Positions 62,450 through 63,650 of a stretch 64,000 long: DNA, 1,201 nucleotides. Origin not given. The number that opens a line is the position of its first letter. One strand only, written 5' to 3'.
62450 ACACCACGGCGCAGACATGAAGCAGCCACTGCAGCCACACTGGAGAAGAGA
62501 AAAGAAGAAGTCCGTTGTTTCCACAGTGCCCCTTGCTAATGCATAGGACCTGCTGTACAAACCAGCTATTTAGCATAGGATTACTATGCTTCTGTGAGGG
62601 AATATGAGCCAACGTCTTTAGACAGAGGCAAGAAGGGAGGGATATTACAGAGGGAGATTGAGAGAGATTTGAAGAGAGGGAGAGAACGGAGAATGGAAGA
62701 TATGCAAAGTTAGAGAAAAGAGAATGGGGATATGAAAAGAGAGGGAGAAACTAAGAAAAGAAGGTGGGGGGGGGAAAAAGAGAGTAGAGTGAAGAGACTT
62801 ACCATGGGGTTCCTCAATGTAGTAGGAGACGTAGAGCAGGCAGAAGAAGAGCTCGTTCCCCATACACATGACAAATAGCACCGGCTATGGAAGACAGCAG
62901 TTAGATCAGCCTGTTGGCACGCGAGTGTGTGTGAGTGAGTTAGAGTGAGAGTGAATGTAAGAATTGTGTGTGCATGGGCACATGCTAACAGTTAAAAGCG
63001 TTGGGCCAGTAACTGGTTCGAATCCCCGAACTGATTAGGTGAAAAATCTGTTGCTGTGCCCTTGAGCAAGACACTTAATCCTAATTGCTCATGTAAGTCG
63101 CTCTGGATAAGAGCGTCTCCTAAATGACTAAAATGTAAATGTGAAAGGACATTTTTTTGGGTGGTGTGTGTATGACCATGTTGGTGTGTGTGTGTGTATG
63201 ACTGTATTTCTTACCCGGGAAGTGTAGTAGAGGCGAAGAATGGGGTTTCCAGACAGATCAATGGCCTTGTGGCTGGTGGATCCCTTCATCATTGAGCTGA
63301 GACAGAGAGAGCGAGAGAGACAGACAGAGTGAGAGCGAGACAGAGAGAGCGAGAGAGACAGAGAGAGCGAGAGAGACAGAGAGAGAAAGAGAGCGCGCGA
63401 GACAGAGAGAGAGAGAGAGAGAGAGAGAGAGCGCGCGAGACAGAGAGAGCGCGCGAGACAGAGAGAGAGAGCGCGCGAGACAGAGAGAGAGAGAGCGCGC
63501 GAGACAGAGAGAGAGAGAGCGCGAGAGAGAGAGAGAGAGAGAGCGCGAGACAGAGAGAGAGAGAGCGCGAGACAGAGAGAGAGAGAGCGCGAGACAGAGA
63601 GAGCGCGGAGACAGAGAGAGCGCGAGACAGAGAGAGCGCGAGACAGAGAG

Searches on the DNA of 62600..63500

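Call 11: search_rna_families(source=window, start=62600, end=63500, threshold=evalue, max_evalue=1, show_alignments=2)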
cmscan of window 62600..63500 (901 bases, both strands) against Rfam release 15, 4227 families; matches with E-value up to 1: 1.
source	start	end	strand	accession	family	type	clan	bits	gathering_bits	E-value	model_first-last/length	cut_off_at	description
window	63080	63133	+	RF00436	UnaL2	Cis-reg;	-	52.8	55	2.3e-09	1-54/54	no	UnaL2 LINE 3' element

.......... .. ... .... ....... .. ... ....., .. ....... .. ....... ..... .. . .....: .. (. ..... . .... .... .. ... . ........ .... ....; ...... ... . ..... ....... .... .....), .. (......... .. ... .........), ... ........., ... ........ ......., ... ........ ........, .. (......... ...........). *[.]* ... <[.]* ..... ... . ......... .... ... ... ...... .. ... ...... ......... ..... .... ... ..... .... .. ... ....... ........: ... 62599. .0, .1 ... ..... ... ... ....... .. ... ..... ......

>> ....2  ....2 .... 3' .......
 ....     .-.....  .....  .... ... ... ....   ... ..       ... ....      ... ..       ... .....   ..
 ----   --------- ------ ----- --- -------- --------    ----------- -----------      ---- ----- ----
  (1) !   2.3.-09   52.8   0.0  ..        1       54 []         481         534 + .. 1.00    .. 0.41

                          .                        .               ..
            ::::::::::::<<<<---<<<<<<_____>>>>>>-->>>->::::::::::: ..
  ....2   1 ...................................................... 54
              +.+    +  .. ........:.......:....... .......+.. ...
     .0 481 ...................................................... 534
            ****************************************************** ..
